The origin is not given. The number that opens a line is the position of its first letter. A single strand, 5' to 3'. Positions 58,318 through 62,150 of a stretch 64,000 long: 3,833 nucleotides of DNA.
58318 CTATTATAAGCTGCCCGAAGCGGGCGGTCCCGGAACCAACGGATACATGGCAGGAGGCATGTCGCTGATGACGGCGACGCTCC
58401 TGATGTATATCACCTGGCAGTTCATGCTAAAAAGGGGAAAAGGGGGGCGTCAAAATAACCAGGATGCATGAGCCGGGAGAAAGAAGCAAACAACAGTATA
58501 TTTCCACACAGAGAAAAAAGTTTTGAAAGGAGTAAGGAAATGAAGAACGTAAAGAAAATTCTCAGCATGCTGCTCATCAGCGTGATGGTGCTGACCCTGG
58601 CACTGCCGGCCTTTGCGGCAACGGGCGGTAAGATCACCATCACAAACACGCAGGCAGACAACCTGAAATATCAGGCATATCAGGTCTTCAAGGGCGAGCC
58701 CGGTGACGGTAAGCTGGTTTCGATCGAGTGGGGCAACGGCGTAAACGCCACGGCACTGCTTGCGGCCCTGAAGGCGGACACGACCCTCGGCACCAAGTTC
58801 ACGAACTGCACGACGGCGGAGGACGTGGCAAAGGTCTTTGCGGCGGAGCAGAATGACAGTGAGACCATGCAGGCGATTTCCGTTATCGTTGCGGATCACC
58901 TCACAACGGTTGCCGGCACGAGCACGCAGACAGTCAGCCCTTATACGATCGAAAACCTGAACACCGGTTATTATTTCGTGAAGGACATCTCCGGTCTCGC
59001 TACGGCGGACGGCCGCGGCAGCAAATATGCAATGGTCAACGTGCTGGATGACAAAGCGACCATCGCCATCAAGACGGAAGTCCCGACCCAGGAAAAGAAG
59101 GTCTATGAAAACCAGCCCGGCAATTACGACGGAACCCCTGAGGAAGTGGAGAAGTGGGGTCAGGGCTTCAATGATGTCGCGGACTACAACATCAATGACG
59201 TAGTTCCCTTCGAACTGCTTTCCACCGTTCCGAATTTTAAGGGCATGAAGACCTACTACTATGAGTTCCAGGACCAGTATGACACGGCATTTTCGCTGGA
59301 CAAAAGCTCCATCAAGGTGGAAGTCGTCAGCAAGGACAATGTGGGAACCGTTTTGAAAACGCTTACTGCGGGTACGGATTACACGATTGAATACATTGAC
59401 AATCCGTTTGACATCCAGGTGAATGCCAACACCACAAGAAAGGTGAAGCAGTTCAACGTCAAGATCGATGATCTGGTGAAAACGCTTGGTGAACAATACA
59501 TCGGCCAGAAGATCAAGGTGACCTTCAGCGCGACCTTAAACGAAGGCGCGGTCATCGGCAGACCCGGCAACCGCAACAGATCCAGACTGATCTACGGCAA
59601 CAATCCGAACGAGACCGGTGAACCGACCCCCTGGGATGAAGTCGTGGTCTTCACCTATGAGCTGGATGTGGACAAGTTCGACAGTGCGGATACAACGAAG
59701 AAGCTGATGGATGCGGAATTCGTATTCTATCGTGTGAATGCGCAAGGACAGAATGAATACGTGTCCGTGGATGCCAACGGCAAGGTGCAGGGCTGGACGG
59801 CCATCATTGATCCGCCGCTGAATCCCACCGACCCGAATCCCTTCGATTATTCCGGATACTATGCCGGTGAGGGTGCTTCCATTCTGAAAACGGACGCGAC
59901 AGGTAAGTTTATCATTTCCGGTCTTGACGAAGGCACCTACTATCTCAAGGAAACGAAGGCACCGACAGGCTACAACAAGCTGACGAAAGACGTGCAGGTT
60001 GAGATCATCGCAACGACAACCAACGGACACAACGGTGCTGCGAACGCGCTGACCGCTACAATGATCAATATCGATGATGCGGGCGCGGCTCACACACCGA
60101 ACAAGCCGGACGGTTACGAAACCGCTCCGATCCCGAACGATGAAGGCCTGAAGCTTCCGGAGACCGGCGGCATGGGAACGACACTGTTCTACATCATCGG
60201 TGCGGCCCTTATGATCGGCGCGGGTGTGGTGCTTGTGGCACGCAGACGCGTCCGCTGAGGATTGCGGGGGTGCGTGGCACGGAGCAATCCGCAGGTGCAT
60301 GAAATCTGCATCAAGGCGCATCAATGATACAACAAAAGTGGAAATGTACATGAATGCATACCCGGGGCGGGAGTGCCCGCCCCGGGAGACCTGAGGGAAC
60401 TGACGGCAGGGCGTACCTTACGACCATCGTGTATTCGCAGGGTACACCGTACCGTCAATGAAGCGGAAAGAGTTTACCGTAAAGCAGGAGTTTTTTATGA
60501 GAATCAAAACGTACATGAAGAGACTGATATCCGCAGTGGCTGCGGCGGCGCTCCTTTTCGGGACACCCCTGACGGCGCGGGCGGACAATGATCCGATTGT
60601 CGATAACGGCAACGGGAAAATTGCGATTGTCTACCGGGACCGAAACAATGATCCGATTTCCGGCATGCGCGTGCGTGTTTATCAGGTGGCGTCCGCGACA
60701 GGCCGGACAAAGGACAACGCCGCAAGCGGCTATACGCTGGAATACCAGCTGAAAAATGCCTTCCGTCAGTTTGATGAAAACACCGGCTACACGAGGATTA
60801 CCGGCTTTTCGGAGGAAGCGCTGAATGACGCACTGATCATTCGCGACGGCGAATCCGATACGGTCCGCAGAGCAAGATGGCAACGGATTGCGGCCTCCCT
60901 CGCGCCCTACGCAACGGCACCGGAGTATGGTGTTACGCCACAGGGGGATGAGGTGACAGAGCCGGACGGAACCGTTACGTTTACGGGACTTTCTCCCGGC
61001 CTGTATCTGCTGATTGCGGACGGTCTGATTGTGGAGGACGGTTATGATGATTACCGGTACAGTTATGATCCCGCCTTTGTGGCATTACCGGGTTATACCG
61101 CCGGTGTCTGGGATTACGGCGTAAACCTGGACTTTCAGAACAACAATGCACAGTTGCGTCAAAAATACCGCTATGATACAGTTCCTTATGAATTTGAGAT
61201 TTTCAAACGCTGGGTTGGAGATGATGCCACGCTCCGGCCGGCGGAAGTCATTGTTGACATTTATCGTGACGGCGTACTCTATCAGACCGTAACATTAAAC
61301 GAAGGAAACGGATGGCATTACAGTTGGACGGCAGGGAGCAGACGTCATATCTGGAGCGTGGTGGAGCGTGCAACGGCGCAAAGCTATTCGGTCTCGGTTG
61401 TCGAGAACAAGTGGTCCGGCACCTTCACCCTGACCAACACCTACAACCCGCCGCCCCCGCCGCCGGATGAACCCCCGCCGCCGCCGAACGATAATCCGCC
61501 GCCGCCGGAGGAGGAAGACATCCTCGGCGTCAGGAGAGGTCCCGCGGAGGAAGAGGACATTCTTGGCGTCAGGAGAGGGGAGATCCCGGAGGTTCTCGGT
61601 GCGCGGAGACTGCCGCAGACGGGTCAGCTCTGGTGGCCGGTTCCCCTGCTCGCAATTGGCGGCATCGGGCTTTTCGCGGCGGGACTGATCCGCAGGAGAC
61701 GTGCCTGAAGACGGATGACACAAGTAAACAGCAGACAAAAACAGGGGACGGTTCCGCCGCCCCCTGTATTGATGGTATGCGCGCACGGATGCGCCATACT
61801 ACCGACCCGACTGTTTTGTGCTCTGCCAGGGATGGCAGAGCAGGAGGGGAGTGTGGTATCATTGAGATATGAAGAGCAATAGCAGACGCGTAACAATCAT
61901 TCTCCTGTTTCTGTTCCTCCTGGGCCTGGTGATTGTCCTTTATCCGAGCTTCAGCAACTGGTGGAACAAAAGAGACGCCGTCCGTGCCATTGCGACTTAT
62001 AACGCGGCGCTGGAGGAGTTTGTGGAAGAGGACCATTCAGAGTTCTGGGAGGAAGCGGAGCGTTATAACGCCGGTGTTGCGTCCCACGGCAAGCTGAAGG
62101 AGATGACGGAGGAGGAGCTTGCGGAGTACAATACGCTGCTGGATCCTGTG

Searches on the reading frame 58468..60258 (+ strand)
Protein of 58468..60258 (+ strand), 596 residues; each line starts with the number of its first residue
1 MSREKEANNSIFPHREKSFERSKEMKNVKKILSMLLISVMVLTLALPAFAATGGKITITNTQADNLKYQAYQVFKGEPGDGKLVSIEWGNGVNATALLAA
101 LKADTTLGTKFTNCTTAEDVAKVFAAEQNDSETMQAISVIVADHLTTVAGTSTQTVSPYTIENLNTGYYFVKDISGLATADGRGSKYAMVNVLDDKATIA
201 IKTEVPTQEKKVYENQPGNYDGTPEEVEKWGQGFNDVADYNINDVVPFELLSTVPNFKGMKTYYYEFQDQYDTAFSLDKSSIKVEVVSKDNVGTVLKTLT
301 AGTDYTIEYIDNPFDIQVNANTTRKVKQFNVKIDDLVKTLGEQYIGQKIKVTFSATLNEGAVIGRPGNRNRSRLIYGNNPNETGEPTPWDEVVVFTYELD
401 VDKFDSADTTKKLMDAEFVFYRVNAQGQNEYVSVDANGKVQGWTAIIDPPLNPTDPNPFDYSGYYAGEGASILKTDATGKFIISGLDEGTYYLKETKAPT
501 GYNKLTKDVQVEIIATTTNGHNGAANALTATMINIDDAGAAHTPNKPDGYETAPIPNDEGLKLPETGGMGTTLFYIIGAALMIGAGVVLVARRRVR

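Call 20: search_protein_families(library=pfam, proteins=[window:58468-60258:+], max_evalue=0.001)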
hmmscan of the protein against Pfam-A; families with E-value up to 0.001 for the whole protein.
window:58468-60258:+ (596 aa): 3 families
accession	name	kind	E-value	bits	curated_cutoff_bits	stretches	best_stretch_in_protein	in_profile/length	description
PF16569.11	GramPos_pilinBB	-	8.5e-15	56.1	30.5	1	242-380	1-116/116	Gram-positive pilin backbone subunit 2, Cna-B-like domain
PF17802.7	SpaA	-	5.4e-11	42.9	23.1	1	473-517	36-80/91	Prealbumin-like fold domain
PF00746.26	Gram_pos_anchor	-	1.3e-05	25.5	20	1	562-594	8-40/43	LPXTG cell wall anchor motif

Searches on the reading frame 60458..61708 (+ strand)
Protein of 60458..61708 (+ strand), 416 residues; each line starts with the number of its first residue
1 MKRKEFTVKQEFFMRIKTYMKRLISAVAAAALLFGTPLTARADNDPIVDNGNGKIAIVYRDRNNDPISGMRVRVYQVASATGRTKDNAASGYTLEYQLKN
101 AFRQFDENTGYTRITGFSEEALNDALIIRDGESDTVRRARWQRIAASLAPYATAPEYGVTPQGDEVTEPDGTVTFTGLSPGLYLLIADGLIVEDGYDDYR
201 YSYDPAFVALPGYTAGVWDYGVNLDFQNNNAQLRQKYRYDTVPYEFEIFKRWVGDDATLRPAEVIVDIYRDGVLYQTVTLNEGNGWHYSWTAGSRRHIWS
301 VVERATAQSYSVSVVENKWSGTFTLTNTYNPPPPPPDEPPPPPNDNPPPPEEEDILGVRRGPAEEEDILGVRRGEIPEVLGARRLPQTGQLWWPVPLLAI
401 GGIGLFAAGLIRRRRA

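Call 20: search_protein_families(library=pfam, proteins=[window:60458-61708:+], max_evalue=0.001)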
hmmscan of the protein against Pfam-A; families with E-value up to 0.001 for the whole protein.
window:60458-61708:+ (416 aa): 1 family
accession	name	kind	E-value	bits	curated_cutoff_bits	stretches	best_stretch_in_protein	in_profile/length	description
PF05738.19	Cna_B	-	1.5e-07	32.2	22.3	1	248-328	3-87/87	Cna protein B-type domain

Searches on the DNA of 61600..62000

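Call 4: search_rna_families(source=window, threshold=evalue, max_evalue=10, start=61600, end=62000, show_alignments=5)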
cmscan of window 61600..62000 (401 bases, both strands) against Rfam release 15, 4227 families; matches with E-value up to 10: 2.
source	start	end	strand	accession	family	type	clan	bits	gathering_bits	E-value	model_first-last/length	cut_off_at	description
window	61804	61857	+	RF03685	MIR9677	Gene; miRNA;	-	18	90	1.1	1-87/87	no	MIR9677 microRNA precursor family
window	61742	61796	-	RF02985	ftsZ-DE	Gene; sRNA;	-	12.7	72.2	7.3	1-69/69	no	ftsZ-DE RNA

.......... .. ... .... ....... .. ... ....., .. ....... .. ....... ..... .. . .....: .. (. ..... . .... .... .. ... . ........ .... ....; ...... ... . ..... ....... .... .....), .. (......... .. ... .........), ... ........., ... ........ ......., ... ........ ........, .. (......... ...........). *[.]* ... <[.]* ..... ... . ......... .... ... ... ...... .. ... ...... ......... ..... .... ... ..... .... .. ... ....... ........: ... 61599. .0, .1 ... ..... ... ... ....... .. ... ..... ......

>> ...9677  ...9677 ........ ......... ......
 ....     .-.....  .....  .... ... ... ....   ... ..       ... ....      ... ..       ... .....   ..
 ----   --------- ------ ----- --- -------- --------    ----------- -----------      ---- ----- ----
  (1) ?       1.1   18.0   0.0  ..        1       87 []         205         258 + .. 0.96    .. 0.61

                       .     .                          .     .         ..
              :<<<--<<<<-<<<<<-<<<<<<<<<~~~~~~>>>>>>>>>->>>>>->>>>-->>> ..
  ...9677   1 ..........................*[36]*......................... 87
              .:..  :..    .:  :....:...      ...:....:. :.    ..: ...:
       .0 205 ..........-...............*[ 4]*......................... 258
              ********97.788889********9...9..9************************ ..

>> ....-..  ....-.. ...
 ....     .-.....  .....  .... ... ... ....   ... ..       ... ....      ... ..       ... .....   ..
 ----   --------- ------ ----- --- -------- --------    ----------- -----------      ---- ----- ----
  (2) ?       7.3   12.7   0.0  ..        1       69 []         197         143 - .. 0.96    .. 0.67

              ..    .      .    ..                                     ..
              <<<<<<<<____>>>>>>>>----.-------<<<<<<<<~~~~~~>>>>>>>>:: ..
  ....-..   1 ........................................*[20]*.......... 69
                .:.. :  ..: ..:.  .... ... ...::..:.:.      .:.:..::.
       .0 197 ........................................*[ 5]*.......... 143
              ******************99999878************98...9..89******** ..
